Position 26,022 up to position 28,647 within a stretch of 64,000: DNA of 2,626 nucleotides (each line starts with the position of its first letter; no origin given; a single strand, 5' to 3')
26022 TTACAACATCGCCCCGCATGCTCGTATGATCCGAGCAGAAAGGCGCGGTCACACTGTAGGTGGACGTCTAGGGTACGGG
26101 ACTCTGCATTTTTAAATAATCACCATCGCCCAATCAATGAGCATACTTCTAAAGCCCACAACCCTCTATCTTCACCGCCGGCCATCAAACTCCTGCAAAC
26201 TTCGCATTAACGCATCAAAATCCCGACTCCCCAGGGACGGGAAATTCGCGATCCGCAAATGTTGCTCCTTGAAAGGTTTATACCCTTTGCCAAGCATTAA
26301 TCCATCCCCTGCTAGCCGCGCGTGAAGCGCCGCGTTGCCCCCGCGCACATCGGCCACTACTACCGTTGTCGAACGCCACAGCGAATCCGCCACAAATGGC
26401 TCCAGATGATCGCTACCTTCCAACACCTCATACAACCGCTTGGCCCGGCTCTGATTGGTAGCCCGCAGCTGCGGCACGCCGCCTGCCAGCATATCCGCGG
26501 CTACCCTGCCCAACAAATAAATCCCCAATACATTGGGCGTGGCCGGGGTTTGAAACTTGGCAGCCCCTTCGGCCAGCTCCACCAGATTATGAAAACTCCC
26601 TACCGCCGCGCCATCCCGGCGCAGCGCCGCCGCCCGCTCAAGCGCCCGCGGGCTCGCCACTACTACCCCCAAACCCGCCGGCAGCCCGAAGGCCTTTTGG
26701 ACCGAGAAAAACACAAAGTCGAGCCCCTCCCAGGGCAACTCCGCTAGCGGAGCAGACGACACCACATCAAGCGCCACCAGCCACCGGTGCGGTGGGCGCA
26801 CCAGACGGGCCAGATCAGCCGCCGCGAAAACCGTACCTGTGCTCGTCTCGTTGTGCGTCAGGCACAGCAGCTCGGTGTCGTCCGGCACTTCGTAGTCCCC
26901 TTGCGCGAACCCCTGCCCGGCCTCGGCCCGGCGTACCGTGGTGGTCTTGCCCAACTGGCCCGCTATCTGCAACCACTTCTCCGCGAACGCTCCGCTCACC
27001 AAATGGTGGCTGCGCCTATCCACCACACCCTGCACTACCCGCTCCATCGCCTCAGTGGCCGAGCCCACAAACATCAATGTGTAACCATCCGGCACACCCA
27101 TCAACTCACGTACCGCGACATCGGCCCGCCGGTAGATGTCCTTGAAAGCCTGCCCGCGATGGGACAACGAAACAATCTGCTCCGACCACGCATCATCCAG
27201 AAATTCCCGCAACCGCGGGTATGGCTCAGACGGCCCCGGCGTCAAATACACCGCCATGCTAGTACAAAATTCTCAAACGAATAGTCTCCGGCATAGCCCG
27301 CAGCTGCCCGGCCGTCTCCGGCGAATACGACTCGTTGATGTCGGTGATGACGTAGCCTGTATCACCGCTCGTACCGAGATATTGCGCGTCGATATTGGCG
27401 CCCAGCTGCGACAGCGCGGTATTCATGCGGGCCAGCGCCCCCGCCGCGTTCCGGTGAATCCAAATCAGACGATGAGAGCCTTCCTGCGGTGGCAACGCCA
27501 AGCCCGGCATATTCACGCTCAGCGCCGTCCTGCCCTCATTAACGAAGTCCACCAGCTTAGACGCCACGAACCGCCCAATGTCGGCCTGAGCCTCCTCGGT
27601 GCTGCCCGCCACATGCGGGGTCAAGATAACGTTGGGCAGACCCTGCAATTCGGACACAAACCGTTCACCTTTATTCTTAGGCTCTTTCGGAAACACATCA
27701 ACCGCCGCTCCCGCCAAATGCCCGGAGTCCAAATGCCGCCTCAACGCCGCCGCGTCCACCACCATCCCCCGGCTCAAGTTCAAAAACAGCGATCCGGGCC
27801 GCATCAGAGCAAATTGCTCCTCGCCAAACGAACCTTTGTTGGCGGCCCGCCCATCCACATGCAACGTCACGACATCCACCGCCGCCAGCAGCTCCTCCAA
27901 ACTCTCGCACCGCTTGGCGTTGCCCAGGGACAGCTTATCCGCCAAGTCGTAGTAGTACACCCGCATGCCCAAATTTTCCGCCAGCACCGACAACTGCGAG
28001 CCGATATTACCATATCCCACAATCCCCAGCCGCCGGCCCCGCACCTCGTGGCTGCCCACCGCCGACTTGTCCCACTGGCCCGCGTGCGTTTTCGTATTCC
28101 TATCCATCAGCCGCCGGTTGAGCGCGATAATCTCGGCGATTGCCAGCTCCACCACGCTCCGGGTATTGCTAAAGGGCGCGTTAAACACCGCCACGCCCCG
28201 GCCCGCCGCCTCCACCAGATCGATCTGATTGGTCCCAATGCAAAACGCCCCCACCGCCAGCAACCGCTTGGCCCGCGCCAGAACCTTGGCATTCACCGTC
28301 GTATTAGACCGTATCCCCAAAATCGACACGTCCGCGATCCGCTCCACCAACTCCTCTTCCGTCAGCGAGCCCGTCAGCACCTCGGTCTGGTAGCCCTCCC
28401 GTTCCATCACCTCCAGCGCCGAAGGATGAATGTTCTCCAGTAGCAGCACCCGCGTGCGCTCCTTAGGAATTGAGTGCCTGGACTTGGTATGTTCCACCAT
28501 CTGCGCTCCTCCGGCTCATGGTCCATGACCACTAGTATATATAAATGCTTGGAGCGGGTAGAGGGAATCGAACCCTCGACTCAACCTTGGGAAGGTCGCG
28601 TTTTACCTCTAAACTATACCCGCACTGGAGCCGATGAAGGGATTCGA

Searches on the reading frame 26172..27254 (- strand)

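Call 32: search_protein_families(library=pfam, proteins=[window:26172-27254:-], max_evalue=0.001)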
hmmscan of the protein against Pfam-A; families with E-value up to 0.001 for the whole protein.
window:26172-27254:- (360 aa): 1 family
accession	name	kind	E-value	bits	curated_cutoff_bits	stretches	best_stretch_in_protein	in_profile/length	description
PF00266.25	Aminotran_5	-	6.1e-26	91.7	21.5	1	14-312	18-325/371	Aminotransferase class-V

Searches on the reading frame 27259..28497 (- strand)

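Call 32: search_protein_families(library=pfam, proteins=[window:27259-28497:-], max_evalue=0.001)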
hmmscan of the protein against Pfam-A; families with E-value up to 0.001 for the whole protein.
window:27259-28497:- (412 aa): 4 families
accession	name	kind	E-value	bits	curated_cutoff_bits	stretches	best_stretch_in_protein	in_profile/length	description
PF02826.25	2-Hacid_dh_C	-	2.6e-46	157.7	25.1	1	121-297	2-178/178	D-isomer specific 2-hydroxyacid dehydrogenase, NAD binding domain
PF00389.36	2-Hacid_dh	-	2.9e-31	108.3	24.6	1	17-329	1-134/134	D-isomer specific 2-hydroxyacid dehydrogenase, catalytic domain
PF22629.2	ACT_AHAS_ss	-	1e-06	29.2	27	1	346-407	3-67/67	AHAS small subunit-like ACT domain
PF03446.21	NAD_binding_2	-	0.00017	22.1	21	0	157-254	2-105/161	NAD binding domain of 6-phosphogluconate dehydrogenase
